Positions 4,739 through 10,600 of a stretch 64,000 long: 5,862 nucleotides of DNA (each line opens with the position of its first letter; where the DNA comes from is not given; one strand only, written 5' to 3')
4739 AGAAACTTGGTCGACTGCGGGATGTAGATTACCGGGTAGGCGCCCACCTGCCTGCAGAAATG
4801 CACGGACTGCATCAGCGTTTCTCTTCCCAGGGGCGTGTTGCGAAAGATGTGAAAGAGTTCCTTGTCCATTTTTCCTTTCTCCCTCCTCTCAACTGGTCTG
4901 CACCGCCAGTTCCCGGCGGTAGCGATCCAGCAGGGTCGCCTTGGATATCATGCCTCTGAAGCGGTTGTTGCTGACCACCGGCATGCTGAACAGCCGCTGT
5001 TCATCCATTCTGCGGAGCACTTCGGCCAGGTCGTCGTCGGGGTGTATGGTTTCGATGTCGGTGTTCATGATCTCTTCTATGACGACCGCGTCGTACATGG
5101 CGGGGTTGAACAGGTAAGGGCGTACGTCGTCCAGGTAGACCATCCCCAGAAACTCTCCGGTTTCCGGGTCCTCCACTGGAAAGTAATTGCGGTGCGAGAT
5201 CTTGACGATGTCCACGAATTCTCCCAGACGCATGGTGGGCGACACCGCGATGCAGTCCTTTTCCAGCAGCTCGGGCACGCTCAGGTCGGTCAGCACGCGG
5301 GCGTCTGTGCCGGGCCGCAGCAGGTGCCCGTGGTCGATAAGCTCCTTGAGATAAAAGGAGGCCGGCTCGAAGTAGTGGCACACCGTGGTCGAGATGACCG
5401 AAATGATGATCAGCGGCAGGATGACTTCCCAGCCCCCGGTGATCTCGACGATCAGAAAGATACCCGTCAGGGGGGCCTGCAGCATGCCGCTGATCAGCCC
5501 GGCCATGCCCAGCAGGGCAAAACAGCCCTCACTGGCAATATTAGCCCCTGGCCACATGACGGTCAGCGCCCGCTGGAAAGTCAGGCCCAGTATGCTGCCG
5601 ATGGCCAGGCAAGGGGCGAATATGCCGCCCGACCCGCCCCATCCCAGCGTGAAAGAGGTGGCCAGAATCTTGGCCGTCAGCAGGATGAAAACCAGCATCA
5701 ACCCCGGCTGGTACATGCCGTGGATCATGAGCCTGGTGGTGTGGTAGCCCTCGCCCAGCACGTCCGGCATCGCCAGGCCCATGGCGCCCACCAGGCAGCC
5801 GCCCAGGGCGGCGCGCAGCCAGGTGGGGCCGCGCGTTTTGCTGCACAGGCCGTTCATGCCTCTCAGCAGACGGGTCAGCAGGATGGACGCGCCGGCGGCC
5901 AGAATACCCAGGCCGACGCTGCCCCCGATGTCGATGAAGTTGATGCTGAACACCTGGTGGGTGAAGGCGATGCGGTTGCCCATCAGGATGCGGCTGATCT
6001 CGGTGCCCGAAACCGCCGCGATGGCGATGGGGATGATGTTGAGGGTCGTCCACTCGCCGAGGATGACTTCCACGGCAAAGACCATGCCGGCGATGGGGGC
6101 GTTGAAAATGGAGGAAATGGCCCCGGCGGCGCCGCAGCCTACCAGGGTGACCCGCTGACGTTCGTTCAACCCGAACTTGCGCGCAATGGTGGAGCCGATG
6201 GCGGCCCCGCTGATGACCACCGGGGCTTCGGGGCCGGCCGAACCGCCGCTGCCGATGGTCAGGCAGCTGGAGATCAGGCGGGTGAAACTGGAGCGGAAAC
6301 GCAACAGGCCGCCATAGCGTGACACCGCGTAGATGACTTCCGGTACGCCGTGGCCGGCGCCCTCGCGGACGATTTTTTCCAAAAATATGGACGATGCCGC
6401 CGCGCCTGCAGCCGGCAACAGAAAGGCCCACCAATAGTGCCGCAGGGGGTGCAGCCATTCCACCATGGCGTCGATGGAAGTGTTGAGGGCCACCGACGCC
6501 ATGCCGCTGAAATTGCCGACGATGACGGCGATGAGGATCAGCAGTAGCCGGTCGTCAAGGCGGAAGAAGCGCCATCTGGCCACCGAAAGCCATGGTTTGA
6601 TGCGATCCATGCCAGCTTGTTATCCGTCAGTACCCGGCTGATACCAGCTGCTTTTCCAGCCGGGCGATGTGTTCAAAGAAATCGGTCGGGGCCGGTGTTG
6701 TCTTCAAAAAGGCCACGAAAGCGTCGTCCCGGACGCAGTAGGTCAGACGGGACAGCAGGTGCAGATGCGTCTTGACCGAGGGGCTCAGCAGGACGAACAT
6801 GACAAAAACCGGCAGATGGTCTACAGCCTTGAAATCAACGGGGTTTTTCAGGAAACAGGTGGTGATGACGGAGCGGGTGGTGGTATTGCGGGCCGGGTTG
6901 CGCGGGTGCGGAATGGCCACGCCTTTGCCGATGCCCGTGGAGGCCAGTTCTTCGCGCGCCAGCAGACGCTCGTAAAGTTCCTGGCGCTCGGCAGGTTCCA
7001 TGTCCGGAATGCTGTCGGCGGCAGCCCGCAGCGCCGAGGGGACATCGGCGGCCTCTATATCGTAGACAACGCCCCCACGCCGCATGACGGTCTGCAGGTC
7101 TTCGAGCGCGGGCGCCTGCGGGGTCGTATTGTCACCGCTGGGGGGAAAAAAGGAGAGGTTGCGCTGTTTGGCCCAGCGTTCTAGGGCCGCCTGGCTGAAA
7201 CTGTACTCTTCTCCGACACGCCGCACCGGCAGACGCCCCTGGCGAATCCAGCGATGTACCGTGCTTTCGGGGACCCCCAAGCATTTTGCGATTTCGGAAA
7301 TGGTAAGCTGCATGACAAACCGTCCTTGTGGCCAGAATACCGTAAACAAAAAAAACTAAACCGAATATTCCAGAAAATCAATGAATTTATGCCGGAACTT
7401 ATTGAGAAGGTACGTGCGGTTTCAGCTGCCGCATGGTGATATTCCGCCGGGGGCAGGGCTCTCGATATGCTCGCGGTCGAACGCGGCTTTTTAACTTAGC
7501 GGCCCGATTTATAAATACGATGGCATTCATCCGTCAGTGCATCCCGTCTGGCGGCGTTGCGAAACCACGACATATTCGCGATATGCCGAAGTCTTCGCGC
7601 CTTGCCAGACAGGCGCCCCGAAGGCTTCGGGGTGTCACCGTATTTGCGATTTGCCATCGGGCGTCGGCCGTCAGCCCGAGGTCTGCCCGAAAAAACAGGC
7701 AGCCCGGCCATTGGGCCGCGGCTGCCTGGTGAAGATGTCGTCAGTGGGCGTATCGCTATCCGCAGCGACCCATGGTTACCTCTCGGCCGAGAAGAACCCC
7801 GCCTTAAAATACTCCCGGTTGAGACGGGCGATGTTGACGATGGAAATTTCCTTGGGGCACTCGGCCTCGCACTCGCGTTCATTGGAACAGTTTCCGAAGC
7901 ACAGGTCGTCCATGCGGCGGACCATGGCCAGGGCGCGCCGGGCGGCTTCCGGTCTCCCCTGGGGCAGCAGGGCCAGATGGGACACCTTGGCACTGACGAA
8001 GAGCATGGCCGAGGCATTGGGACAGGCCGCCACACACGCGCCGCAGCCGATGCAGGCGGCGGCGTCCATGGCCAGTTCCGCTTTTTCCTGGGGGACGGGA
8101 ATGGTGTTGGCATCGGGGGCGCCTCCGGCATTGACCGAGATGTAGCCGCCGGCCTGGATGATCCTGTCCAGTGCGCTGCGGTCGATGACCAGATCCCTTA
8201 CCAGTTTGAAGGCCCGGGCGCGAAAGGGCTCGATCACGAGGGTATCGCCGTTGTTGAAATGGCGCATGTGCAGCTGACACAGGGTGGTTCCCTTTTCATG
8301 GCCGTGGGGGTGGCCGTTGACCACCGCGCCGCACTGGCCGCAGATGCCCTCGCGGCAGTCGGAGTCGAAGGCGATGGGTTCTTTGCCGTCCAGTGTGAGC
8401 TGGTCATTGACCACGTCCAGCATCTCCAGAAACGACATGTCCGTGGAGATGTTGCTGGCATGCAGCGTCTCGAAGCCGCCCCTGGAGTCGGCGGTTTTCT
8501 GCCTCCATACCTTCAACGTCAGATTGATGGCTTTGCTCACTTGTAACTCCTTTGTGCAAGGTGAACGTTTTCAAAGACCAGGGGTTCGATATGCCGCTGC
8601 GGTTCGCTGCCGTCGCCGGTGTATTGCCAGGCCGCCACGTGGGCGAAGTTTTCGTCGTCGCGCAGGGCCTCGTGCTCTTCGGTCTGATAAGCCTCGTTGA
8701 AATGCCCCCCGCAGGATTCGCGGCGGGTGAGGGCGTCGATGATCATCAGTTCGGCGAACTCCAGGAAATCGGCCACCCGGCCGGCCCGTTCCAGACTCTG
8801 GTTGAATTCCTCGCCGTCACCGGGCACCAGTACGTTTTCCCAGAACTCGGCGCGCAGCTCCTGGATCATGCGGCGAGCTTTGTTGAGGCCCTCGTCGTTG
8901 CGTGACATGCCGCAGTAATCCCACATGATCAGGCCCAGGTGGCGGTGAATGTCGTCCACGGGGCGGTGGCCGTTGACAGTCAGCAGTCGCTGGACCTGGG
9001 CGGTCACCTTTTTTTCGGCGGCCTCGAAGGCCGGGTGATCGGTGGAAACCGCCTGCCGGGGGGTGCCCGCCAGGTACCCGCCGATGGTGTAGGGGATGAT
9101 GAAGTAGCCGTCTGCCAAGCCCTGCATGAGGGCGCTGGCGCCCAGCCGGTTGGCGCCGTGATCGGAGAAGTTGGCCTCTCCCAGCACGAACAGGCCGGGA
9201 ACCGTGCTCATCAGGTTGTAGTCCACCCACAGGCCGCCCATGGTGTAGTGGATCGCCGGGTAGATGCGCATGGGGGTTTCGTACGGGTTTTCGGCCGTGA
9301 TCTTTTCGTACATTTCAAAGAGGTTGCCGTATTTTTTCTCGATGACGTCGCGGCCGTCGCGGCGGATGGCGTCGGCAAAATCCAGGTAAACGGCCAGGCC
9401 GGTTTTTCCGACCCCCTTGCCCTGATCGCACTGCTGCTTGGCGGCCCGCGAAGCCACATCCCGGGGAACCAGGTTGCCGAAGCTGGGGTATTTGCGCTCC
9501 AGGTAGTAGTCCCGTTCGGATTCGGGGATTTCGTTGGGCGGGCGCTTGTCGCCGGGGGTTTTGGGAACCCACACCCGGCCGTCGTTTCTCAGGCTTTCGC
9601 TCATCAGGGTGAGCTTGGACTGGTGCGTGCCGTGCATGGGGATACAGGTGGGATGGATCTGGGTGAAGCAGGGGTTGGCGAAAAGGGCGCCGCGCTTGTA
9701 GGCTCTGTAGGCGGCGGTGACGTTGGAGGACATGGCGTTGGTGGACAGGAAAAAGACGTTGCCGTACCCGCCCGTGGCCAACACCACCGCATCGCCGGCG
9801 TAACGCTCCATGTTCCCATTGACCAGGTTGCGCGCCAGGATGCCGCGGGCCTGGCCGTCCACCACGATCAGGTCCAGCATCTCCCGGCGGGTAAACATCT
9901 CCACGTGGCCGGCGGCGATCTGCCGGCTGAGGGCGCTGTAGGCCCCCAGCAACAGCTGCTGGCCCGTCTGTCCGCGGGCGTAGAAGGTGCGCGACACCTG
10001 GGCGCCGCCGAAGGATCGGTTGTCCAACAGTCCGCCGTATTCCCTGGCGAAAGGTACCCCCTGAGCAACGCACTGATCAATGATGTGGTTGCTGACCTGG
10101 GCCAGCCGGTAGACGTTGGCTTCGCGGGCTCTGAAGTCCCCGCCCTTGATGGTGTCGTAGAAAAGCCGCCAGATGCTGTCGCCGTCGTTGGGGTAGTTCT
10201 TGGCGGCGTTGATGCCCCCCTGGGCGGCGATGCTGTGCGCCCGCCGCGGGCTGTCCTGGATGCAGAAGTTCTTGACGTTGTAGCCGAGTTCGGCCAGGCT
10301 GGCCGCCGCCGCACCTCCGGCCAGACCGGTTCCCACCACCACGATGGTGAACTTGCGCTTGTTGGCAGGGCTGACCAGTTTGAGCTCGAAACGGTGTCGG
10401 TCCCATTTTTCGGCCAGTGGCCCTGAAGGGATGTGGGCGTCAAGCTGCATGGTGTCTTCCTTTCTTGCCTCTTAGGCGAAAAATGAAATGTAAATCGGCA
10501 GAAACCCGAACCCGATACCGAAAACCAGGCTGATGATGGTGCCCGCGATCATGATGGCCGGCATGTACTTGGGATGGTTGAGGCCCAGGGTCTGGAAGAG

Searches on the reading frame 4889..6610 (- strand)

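Call 42: search_protein_families(library=pfam, proteins=[window:4889-6610:-], max_evalue=0.00001)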
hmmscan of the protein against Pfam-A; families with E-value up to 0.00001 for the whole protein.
window:4889-6610:- (573 aa): 2 families
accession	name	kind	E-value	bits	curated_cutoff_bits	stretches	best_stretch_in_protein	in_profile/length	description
PF00654.25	Voltage_CLC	-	4.1e-81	273.3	24.8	1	70-411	2-345/346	Voltage gated chloride channel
PF00571.33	CBS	-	1.3e-16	61.1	24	1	511-563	1-54/57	CBS domain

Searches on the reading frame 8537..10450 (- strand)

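Call 42: search_protein_families(library=pfam, proteins=[window:8537-10450:-], max_evalue=0.00001)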
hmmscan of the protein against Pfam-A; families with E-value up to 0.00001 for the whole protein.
window:8537-10450:- (637 aa): 4 families
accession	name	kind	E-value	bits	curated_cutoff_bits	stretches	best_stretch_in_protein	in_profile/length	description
PF00890.30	FAD_binding_2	-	1.7e-52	179.5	20.4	1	36-441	2-414/414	FAD binding domain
PF02910.25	Succ_DH_flav_C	-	3e-35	121.4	20.8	1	502-636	1-130/130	Fumarate reductase flavoprotein C-term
PF01266.30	DAO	-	5.3e-08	33.2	27.9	1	36-319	2-292/353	FAD dependent oxidoreductase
PF07992.20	Pyr_redox_2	-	9.6e-06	25.6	26.1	0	35-235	2-116/291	Pyridine nucleotide-disulphide oxidoreductase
